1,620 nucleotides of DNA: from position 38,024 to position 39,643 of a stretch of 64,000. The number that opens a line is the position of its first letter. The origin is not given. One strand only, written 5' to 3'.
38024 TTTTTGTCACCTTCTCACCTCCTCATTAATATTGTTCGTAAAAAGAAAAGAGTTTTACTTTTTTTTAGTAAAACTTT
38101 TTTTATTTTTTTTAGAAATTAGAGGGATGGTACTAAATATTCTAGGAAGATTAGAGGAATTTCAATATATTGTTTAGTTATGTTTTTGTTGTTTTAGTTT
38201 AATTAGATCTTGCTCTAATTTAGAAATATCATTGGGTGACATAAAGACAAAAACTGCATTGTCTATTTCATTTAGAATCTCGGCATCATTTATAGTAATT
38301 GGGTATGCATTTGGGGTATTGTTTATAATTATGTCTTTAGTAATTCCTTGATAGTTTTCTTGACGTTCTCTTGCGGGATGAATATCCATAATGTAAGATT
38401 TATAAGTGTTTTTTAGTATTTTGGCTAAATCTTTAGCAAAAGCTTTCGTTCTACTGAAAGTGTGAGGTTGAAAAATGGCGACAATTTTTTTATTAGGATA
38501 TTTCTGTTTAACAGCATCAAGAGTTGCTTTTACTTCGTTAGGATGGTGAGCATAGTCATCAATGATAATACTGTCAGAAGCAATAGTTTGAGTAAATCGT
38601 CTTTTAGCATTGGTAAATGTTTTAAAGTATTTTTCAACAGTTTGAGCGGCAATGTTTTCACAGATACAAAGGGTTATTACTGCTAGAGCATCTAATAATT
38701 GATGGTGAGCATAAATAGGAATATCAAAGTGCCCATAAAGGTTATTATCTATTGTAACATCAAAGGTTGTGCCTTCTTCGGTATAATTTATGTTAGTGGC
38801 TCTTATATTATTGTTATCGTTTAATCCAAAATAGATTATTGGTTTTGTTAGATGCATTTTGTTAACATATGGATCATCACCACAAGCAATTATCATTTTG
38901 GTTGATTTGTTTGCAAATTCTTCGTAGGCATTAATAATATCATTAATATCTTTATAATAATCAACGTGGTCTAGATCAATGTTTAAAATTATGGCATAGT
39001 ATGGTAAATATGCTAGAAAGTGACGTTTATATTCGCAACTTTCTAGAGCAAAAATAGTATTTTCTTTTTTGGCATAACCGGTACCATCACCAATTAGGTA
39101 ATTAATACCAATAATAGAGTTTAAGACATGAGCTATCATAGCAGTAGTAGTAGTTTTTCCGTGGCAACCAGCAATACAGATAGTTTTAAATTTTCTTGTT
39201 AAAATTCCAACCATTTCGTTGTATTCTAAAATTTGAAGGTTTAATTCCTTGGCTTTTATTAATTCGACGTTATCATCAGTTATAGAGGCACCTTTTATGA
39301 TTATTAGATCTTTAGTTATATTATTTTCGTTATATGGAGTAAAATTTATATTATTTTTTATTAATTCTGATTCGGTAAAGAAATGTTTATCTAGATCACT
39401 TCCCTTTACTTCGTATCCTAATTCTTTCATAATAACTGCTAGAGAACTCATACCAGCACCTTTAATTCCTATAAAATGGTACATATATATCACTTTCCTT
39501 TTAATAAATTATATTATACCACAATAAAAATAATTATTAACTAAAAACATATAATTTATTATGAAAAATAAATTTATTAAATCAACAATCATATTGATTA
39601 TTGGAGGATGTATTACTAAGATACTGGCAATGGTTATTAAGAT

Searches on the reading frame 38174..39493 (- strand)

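Call 3: search_protein_families(library=pfam, proteins=[window:38174-39493:-], max_evalue=0.1)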
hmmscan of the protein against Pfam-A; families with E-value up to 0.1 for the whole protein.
window:38174-39493:- (439 aa): 3 families
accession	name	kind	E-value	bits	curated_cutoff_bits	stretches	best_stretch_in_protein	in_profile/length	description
PF08245.18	Mur_ligase_M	-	9.9e-20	71.8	24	1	107-275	1-199/200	Mur ligase middle domain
PF01225.30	Mur_ligase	-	5e-18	65.7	21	1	5-102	2-94/95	Mur ligase family, catalytic domain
PF02875.26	Mur_ligase_C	-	1e-12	49.4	28.4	1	299-389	2-92/127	Mur ligase, glutamate ligase domain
